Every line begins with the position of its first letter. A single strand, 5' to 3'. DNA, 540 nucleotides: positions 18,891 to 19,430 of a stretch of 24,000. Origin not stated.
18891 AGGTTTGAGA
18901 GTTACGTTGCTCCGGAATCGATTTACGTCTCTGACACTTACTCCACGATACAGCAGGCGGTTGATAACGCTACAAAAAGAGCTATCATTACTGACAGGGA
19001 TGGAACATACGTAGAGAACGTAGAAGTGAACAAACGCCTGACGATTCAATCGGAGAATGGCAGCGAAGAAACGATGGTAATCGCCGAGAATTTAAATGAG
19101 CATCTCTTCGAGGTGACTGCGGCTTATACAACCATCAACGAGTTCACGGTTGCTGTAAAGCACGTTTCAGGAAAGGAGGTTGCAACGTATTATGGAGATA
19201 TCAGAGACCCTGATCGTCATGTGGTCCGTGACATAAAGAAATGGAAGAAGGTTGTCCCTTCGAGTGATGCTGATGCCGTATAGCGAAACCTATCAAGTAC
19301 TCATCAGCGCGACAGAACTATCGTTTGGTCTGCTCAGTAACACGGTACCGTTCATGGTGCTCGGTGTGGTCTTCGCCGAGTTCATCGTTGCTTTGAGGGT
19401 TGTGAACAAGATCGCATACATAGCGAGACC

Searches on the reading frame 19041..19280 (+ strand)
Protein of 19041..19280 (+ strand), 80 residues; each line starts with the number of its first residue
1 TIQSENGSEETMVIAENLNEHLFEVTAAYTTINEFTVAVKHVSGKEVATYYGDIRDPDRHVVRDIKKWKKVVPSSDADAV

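Call 50: search_protein_families(library=pfam, proteins=[window:19041-19280:+], max_evalue=1)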
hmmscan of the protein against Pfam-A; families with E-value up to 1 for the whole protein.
window:19041-19280:+ (80 aa): 2 families
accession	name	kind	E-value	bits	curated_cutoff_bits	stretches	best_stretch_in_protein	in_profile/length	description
PF02514.21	CobN-Mg_chel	-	5.8e-05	21.6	24.5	1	21-67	944-990/1090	CobN/Magnesium Chelatase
PF24040.1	DUF7349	-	0.089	13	27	1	40-54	2-16/50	Domain of unknown function (DUF7349)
